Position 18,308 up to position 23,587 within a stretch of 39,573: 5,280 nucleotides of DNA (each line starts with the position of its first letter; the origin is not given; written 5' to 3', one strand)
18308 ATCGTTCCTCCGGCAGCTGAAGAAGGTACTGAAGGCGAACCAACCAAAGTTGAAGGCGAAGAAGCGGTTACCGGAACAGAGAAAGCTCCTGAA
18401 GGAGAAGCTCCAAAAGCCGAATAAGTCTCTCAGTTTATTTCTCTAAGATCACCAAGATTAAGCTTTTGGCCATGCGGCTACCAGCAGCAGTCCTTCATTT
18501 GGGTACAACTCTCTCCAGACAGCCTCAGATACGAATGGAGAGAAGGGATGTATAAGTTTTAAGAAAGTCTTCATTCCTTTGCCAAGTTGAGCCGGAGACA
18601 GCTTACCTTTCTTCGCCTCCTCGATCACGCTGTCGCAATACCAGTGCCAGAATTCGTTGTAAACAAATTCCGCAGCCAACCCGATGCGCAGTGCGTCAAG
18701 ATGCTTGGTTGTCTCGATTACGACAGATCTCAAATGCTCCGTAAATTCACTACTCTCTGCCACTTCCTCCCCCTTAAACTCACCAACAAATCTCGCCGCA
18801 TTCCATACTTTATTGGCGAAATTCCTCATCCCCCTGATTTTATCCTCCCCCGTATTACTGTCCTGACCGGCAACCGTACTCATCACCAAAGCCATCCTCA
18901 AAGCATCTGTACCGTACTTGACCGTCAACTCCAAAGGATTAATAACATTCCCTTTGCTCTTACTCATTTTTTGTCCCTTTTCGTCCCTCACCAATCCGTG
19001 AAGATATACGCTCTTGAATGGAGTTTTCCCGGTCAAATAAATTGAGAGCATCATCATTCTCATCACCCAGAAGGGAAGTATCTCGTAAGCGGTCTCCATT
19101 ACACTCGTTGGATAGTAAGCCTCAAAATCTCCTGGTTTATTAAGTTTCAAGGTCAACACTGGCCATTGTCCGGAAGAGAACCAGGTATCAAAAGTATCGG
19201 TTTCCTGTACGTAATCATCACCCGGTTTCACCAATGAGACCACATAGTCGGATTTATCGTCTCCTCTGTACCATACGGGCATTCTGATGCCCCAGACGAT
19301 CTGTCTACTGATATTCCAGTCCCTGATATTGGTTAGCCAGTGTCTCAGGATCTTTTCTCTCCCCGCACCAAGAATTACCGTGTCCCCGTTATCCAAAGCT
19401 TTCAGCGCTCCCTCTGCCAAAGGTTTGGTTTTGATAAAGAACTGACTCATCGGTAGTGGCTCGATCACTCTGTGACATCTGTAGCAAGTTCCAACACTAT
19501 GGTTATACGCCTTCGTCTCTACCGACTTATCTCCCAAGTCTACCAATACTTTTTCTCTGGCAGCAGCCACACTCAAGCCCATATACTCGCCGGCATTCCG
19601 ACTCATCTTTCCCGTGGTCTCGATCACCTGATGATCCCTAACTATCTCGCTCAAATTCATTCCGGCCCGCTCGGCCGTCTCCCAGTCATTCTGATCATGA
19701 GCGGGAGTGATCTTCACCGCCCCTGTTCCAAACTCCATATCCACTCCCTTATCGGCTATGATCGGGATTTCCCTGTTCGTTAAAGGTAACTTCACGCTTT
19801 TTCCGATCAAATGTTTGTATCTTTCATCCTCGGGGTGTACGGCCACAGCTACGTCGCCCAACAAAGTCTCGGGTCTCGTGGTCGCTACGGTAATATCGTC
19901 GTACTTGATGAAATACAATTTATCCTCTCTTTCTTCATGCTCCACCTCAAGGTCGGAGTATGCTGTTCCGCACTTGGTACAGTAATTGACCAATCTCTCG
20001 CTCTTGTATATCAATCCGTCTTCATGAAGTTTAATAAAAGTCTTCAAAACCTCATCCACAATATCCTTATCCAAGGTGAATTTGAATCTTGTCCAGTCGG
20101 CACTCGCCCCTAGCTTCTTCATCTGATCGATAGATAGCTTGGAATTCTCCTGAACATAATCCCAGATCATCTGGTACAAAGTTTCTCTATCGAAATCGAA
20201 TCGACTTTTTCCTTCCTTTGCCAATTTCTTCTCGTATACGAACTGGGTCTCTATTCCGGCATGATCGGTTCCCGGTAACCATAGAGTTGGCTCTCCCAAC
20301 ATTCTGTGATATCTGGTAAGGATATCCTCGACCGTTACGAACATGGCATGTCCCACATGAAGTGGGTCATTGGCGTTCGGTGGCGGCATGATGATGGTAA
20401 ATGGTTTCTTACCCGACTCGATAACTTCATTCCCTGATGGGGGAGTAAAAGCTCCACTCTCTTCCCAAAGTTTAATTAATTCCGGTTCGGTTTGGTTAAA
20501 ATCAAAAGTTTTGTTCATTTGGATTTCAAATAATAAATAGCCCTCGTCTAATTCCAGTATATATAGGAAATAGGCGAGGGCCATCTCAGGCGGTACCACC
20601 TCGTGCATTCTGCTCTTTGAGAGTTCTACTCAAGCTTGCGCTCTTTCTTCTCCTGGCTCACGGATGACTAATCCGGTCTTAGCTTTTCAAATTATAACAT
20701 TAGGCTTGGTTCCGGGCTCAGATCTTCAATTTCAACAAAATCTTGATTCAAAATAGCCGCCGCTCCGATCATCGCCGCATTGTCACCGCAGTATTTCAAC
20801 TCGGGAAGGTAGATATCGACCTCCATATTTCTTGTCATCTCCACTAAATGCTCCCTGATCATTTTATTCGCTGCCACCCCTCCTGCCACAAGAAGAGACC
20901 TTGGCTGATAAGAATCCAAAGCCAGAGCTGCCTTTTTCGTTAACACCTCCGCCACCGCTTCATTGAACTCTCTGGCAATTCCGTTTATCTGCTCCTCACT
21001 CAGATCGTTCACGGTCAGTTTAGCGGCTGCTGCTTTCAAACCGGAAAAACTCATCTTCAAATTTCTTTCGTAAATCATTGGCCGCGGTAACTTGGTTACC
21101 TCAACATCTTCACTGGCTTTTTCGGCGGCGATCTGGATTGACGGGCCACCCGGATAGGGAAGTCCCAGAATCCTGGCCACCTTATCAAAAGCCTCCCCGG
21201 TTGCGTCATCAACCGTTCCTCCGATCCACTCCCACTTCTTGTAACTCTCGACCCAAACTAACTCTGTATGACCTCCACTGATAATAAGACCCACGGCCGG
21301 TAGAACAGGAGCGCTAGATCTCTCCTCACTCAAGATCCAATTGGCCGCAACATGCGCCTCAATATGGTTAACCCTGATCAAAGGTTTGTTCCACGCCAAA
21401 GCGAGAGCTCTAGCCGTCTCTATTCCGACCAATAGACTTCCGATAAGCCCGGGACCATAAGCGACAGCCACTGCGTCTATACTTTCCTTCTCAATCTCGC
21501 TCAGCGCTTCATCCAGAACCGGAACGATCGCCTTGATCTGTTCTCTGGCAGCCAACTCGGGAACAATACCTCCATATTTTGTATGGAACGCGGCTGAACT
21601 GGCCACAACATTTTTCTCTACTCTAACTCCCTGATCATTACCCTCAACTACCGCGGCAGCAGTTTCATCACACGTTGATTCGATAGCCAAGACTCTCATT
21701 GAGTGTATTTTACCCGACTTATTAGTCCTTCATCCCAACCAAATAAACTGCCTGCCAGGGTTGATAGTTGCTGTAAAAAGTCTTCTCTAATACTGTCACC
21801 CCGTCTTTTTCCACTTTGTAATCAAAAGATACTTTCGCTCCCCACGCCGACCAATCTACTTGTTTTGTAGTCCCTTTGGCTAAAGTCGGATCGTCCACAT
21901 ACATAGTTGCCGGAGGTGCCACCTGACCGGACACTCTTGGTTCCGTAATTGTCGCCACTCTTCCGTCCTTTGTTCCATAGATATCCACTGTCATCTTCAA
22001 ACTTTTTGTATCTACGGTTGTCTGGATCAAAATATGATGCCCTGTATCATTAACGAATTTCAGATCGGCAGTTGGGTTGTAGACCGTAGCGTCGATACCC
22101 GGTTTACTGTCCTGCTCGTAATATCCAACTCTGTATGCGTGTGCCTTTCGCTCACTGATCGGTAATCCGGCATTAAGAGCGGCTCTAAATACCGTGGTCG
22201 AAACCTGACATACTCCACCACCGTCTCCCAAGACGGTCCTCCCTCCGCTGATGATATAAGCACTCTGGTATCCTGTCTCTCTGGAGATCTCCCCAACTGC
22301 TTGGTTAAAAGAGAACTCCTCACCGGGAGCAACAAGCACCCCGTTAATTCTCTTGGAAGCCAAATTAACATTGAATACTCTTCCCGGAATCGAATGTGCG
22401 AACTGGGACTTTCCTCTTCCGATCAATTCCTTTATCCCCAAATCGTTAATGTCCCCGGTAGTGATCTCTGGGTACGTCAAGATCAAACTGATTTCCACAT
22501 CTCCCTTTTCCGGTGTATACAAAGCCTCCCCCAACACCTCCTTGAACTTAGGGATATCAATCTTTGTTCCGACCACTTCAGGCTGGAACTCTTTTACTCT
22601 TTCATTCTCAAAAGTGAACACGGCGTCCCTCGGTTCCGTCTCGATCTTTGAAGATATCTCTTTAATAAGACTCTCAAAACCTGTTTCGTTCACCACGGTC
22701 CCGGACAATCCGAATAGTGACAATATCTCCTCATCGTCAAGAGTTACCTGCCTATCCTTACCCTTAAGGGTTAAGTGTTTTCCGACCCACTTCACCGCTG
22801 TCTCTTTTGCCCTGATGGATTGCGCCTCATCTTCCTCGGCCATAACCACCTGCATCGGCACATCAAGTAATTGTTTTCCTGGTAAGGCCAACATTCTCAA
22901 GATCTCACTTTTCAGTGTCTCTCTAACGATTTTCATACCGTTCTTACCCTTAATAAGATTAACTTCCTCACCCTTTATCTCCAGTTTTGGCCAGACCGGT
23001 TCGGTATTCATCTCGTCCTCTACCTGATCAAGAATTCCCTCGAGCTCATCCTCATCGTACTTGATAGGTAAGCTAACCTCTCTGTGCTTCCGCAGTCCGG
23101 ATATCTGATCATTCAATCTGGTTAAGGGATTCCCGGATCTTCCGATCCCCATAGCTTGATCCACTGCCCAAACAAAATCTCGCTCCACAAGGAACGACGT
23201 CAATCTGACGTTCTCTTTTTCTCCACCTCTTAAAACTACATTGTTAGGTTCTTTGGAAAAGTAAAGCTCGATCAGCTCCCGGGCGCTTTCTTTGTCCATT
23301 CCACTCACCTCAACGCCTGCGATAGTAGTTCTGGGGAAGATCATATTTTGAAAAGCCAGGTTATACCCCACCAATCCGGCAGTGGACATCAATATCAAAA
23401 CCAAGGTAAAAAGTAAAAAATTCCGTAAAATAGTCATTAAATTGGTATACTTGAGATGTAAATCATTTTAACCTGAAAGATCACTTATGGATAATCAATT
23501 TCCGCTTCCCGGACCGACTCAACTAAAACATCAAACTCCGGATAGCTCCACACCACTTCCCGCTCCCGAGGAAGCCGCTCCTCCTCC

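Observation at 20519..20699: Compact T-box riboswitch controlling valS, with textbook antiterminator/terminator competition but room for only a very short Stem I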

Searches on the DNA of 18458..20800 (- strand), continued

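Call 70: search_with_rna_model(model_id=R1, sources=[window, L286, L288, L289, L290, L291, L293, L294, L298, L299, L300, L301, L302, L304, L305, L306, L307, L308, L309, L310, L311, L312, L314, L316, L317, L318, L319, L320, L321, L322, L324, L325, L326, L327, L328, L329, L330, L331, L332, L334, L336, L338, L339, L340, L341, L343, L344, L345, L346, L347, L348, L349, L351, L352, L354, L355, L356, L357, L358, L359, L361, L362, L363, L365, L366, L367, L368, L369, L370, L371, L374, L375, L376, L377, L378, L380, L382, L383, L384, L385, L386, L387, L388, L389, L392, L393, L394, L395, L396, L397, L399, L093, L161, L203, L204, L207, L064, L007, L067], max_evalue=0.001, make_alignment=true)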
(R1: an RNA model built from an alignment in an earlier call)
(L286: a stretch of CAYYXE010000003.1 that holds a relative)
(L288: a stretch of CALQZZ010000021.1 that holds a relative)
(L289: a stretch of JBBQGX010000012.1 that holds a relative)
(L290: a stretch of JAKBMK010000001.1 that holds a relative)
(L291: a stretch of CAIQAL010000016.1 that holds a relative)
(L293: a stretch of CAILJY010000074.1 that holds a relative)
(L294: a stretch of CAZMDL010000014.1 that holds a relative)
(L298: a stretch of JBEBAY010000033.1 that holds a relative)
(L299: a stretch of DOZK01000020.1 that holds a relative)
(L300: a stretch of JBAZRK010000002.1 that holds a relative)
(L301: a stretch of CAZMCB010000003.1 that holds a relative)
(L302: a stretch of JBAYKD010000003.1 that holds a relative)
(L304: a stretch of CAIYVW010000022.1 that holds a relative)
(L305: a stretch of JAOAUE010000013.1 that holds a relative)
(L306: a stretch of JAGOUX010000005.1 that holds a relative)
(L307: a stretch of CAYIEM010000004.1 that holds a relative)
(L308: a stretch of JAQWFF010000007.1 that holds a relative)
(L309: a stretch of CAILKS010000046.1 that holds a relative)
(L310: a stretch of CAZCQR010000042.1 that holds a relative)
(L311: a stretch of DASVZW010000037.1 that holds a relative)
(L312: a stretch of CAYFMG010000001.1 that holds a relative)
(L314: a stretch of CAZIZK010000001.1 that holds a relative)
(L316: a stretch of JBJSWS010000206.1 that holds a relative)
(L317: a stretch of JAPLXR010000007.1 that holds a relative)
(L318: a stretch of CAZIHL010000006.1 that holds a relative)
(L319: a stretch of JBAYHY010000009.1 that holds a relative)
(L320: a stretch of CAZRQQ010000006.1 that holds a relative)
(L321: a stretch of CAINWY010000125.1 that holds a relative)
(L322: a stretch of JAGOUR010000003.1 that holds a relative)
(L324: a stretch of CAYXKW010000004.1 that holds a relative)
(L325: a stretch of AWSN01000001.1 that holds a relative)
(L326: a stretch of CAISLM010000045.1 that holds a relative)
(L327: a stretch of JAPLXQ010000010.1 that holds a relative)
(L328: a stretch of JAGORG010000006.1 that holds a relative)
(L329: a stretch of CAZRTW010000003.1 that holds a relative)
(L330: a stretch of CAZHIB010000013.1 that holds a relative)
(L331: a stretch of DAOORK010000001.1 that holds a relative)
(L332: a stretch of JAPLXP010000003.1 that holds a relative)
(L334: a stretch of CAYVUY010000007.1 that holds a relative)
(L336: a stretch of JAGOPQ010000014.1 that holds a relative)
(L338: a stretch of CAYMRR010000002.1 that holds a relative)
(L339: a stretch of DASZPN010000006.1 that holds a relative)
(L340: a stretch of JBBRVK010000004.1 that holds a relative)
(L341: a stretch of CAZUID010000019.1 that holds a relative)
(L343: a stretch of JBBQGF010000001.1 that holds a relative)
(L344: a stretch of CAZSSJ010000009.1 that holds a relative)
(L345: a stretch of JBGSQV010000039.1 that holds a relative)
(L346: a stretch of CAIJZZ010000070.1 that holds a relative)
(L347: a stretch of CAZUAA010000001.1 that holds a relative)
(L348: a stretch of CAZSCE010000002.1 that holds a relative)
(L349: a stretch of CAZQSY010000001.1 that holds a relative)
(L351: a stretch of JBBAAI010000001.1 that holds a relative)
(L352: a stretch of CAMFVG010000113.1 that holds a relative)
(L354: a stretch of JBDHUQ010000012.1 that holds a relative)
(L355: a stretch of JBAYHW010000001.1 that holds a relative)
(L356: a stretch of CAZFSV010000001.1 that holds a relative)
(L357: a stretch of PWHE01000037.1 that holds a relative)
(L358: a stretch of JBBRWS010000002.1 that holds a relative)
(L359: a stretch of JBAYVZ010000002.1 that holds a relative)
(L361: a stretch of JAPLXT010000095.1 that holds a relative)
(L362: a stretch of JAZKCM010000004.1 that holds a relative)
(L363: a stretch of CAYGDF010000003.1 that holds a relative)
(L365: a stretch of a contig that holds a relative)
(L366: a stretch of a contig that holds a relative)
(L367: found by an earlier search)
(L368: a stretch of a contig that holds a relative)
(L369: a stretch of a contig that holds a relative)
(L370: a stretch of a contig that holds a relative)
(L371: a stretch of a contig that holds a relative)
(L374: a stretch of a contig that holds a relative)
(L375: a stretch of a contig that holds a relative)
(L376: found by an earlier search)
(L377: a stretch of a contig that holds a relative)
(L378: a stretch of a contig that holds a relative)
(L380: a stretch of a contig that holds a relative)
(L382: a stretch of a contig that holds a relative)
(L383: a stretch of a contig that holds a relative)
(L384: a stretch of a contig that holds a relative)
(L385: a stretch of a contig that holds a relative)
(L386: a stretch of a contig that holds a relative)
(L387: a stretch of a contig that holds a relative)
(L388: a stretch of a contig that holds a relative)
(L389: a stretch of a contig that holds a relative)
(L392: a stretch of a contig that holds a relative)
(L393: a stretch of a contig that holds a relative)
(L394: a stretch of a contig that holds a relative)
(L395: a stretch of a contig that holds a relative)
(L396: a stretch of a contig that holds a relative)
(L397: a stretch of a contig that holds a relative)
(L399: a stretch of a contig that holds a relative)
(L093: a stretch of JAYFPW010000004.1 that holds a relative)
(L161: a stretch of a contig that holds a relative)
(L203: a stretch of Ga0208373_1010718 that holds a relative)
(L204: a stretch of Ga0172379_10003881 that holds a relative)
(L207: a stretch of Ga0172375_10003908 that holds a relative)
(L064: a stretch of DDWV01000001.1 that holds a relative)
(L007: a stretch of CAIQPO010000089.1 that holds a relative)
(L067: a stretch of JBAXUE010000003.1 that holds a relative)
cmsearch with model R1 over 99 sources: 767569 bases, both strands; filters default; matches with E-value up to 0.001: 93.
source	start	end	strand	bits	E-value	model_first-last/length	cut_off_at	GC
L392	7307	7467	+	165.8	2.1e-38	1-163/163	no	0.4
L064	2835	2995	+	165.8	2.1e-38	1-163/163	no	0.4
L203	950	1115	+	162.1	1.7e-37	1-163/163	no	0.48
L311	4917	5076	-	158.8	1.1e-36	1-163/163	no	0.46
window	20519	20688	-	158.7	1.2e-36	1-163/163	no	0.45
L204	1037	1201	+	157.8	2e-36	1-163/163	no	0.45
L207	1028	1194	+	155.8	6.4e-36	1-163/163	no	0.41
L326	3707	3869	-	149.7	2e-34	1-163/163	no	0.46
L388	4160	4324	-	147.8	6e-34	1-163/163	no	0.39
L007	1654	1818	+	147.8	6e-34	1-163/163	no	0.39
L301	5881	6050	-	145.7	1.9e-33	1-163/163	no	0.44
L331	6457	6628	+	136.5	3.8e-31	1-163/163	no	0.41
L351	3355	3516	-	103.8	4.5e-23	1-163/163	no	0.4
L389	824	984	-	99.7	4.7e-22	1-163/163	no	0.4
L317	1279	1443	+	99.4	5.6e-22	1-163/163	no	0.38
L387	3761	3924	-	96.7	2.6e-21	1-163/163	no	0.39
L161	188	358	+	96.5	3e-21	1-163/163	no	0.41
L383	5571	5737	-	93.9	1.3e-20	1-163/163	no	0.39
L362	2691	2851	-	91.7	4.4e-20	1-163/163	no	0.4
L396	5485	5652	-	91.2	5.9e-20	1-163/163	no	0.42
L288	2305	2473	-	91.1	6.4e-20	1-163/163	no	0.38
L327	4449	4617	+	91.1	6.4e-20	1-163/163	no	0.38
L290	4512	4682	-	90.2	1.1e-19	1-163/163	no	0.39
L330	257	424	+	89.6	1.5e-19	1-163/163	no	0.38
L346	639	828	+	88.7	2.5e-19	1-163/163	no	0.41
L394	4716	4948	+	87.9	3.9e-19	1-163/163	no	0.45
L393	857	1020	+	87.8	4.2e-19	1-163/163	no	0.38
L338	3364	3521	+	86.5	9e-19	1-163/163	no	0.37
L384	2261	2454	+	86.3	9.9e-19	1-163/163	no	0.37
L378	5496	5664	-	85.3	1.7e-18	1-163/163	no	0.37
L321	2912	3087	-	85.1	1.9e-18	1-163/163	no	0.34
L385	5125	5320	-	84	3.7e-18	1-163/163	no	0.4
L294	250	416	-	83.3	5.3e-18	1-163/163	no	0.4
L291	2113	2295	-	82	1.1e-17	1-163/163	no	0.4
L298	1275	1441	+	82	1.1e-17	1-163/163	no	0.42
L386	3310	3478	-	81.1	1.9e-17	1-163/163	no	0.35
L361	3304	3485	+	80.9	2.1e-17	1-163/163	no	0.43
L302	3591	3772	-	80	3.5e-17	1-163/163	no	0.43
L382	2400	2584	+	79.9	3.8e-17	1-163/163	no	0.34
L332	5179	5347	+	79.4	5e-17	1-163/163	no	0.4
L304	5572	5759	-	79.1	5.8e-17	1-163/163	no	0.38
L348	2471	2635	-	78.9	6.6e-17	1-163/163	no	0.46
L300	5592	5772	-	78.5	8.2e-17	1-163/163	no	0.49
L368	2882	3048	+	78.4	8.7e-17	1-163/163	no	0.38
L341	375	568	-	78.1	1.1e-16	1-163/163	no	0.47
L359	5728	5908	-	77.9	1.2e-16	1-163/163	no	0.44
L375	6140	6303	+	77.6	1.4e-16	1-163/163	no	0.4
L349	2517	2694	-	76.9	2.1e-16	1-163/163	no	0.42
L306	7240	7413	-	75.6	4.3e-16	1-163/163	no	0.43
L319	5569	5756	+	75.5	4.6e-16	1-163/163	no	0.44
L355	4728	4914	+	74.5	7.9e-16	1-163/163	no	0.48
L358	1710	1909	+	73.6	1.3e-15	1-163/163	no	0.43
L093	7161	7347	+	73.5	1.4e-15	1-163/163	no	0.41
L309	707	888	-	73.2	1.7e-15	1-163/163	no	0.38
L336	7043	7245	-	73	1.9e-15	1-163/163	no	0.43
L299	6992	7178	+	72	3.4e-15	1-163/163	no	0.37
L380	3407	3589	+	71.7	4.1e-15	1-163/163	no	0.38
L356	3834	4026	+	70.5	7.7e-15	1-163/163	no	0.38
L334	7123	7305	+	70.1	9.8e-15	1-163/163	no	0.39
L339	1184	1374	-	70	1e-14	1-163/163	no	0.53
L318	1565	1745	+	69.8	1.2e-14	1-163/163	no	0.44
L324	6698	6885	+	68.6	2.4e-14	1-163/163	no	0.38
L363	1321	1510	-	68.1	3e-14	1-163/163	no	0.43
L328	3798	3987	+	67.4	4.6e-14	1-163/163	no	0.42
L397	1907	2091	-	66.8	6.6e-14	1-163/163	no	0.43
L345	5347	5562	+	64.7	2.1e-13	1-163/163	no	0.35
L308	7074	7264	+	64.3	2.7e-13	1-163/163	no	0.33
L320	5866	6028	-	63.1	5.4e-13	1-163/163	no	0.4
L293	2497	2668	-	61.5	1.3e-12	1-163/163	no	0.36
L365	482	662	-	61.4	1.4e-12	1-163/163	no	0.44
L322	7877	8000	+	59.3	4.6e-12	1-118/163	3'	0.47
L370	217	392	+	58.4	7.8e-12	1-163/163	no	0.43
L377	7397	7597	-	57.9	1.1e-11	1-163/163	no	0.39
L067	2817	2993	+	57.8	1.1e-11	1-163/163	no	0.47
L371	5027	5189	+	56.5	2.3e-11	1-163/163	no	0.42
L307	1304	1494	-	53.6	1.2e-10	1-163/163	no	0.42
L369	4715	4926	-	53.5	1.3e-10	1-163/163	no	0.44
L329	1707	1905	-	50.6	6.7e-10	1-163/163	no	0.41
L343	2654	2844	+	50.1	8.5e-10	1-163/163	no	0.41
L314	2770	2949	+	49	1.7e-09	1-163/163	no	0.47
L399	5233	5413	-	48.6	2e-09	1-163/163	no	0.45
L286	1074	1255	+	48.1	2.7e-09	1-163/163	no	0.45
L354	1839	2019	+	46.5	6.8e-09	1-163/163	no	0.4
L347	5008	5188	+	43.5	3.8e-08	1-163/163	no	0.36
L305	2034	2205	-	43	4.9e-08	1-163/163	no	0.43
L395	2432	2626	-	39.8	3.1e-07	1-163/163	no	0.44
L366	363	590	+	37.5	1.2e-06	1-163/163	no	0.49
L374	4214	4437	+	36.4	2.1e-06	1-163/163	no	0.42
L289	1351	1533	+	36.4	2.1e-06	1-163/163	no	0.38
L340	6907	7108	+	29.4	0.00011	1-163/163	no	0.38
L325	7071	7291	-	28.9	0.00015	1-163/163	no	0.4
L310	6684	6852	-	28.1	0.00024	1-163/163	no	0.51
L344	1606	1806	+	27.2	0.00041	1-163/163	no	0.47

Alignment A2: 93 matches aligned to the model, 546 columns, each read 5' to 3' on its own strand. Consensus structure (alignment columns), stored with it:
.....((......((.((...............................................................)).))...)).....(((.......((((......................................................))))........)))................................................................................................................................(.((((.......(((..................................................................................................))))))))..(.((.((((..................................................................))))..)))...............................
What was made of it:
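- Closest known: Actinobacterial ileS T-boxes with ultrashort Stem I. Different: L310 scores only 28 bits with the CPR model, against 50-166 bits for CPR members (call 70).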

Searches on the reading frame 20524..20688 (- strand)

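Call 47: search_protein_families(library=ncbifam, proteins=[L161:554-1144:+, L161:1146-2540:+])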
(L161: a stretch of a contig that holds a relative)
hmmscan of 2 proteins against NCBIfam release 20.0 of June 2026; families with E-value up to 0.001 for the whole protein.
L161:554-1144:+ (196 aa): 1 family
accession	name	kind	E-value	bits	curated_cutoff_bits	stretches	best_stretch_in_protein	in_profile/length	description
TIGR03796.1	NHLM_micro_ABC1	equivalog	1.2e-06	27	853.3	1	8-142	3-118/710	NHLP family bacteriocin export ABC transporter peptidase/permease/ATPase subunit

L161:1146-2540:+ (464 aa): 16 families
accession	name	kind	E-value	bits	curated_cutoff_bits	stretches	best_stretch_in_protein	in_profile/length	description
NF001750.0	PRK00476.1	equivalog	1.1e-185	618.4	443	2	9-295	14-298/590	aspartate--tRNA ligase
TIGR00459.1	aspS_bact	equivalog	1.5e-168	561.9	373.85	2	3-297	5-295/586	aspartate--tRNA ligase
NF009460.0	PRK12820.1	equivalog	5.2e-120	401.7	1379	2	10-293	32-324/723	bifunctional aspartyl-tRNA synthetase/aspartyl/glutamyl-tRNA amidotransferase subunit C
NF003483.0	PRK05159.1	equivalog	1e-68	232.3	353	1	2-432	5-430/438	aspartate--tRNA(Asn) ligase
TIGR00458.1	aspS_nondisc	equivalog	4.4e-59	200.6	368.4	1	11-433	10-421/428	aspartate--tRNA(Asn) ligase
NF001756.1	PRK00484.1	subfamily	2.9e-40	138.4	468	2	9-267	47-297/488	lysine--tRNA ligase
NF003037.0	PRK03932.1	equivalog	3.7e-38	131.7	414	2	4-262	5-264/451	asparagine--tRNA ligase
TIGR00499.1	lysS_bact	equivalog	2.7e-37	128.6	427.6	2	10-266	50-299/496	lysine--tRNA ligase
TIGR00457.1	asnS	equivalog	8.4e-35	120.5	342.6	2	3-260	6-264/455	asparagine--tRNA ligase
NF002821.0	PRK02983.1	equivalog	4.1e-32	111.2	742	2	7-255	653-894/1102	bifunctional lysylphosphatidylglycerol synthetase/lysine--tRNA ligase LysX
NF009101.0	PRK12445.1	subfamily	6.3e-26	91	1026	2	14-254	66-299/505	lysine--tRNA ligase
TIGR00462.1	genX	equivalog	2.1e-19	70.1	286.9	2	140-286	2-145/304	EF-P lysine aminoacylase EpmA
NF006828.0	PRK09350.1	equivalog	1.8e-16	60.3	264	1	136-432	13-321/325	elongation factor P--(R)-beta-lysine ligase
NF005054.0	PRK06462.1-4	equivalog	3.8e-14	52.5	309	1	125-309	11-211/318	asparagine synthetase A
NF005052.0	PRK06462.1-1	equivalog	4e-12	45.9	368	1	123-261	33-174/353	asparagine synthetase A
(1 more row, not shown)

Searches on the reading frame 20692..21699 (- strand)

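Call 9: search_protein_families(library=pfam, proteins=[window:20692-21699:-])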
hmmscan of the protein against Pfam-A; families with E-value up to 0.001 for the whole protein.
window:20692-21699:- (335 aa): 2 families
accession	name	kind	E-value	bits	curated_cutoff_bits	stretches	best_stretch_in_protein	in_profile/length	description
PF00814.31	TsaD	-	1.6e-83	280.9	24.8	1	28-312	3-263/264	tRNA N6-adenosine threonylcarbamoyltransferase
PF22521.2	HypF_C_2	-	1.8e-07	31.6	27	1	168-308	97-236/241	Carbamoyltransferase, Kae1-like Domain, second subdomain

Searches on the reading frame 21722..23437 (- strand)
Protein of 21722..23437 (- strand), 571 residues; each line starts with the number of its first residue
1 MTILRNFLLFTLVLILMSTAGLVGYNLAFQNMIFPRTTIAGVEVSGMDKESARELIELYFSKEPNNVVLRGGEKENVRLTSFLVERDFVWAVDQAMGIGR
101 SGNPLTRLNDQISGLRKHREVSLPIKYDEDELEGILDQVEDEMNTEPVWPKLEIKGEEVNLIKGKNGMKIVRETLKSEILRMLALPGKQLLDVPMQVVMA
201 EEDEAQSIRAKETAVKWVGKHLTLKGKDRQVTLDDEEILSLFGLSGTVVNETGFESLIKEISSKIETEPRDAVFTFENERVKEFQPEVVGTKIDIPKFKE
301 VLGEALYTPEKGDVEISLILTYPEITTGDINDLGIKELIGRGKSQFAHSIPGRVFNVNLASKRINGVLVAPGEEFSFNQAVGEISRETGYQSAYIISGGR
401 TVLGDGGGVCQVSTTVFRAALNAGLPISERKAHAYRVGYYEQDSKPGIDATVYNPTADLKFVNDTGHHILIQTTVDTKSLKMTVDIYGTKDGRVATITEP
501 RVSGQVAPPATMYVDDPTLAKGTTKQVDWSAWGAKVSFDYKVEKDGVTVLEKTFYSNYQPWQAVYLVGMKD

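Call 9: search_protein_families(library=pfam, proteins=[window:21722-23437:-])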
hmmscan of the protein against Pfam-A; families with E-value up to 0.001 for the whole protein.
window:21722-23437:- (571 aa): 2 families
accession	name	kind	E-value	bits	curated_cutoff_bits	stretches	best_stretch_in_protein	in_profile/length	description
PF04294.18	VanW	-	4.7e-44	149.5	27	1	353-483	2-128/130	VanW like protein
PF12229.13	PG_binding_4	-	1.5e-23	83.6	22.1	2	91-181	17-106/117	Putative peptidoglycan binding domain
